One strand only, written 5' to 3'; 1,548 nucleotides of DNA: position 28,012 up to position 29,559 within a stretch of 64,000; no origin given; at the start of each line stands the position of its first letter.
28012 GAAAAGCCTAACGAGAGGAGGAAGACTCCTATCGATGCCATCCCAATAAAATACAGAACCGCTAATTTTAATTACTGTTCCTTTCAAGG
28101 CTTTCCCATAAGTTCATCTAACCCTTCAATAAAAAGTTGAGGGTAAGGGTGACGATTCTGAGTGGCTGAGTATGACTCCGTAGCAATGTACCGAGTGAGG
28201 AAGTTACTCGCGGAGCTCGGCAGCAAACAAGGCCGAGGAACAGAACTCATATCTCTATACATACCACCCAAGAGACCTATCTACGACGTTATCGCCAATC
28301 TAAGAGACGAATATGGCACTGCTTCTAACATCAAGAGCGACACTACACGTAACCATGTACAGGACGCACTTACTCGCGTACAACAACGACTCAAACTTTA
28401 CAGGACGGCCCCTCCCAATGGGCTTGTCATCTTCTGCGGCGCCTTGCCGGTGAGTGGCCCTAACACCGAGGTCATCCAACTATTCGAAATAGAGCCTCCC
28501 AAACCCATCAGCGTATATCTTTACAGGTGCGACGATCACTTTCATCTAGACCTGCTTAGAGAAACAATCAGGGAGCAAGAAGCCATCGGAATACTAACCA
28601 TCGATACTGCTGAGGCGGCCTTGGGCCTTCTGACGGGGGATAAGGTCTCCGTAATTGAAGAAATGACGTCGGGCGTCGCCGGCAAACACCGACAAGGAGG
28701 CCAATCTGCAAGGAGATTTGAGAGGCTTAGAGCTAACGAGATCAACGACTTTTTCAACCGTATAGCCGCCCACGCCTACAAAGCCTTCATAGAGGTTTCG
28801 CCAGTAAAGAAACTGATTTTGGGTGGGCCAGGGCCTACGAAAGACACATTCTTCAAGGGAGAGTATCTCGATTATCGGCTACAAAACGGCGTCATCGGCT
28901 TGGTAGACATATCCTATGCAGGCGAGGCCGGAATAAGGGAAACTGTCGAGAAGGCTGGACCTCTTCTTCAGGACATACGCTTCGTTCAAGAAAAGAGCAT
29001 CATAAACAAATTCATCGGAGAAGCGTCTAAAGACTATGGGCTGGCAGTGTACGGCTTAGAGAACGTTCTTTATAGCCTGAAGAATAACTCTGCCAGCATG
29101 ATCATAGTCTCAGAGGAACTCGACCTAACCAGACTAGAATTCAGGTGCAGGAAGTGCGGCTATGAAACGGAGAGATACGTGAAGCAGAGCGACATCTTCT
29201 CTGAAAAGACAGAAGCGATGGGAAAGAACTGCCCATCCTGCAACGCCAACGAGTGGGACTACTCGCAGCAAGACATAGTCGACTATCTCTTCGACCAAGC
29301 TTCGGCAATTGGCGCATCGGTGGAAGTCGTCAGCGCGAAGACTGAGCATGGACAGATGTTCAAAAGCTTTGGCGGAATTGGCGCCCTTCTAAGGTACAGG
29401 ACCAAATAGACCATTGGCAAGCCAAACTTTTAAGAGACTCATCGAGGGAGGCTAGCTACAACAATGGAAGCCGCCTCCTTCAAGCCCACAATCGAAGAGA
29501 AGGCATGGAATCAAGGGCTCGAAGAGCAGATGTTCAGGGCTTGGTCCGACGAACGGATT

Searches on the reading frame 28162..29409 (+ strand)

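Call 68: search_protein_families(library=pfam, proteins=[window:28162-29409:+], max_evalue=0.00001)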
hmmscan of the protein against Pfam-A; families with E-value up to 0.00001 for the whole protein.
window:28162-29409:+ (415 aa): 5 families
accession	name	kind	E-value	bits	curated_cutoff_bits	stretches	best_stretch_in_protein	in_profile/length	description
PF03464.20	eRF1_2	-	2e-34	119.2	27.1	1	142-271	2-133/133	eRF1 domain 2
PF03463.20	eRF1_1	-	5.4e-23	81.7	23.8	1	14-135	2-122/123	eRF1 domain 1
PF03465.20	eRF1_3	-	3.9e-21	76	25.8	1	274-413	1-105/106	eRF1 domain 3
PF18854.6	baeRF_family10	-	1.9e-11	44.8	27.1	1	132-232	6-108/143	Bacterial archaeo-eukaryotic release factor family 10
PF18859.6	acVLRF1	-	1.7e-10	41.6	27.1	1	149-222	10-81/130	Actinobacteria/chloroflexi VLRF1 release factor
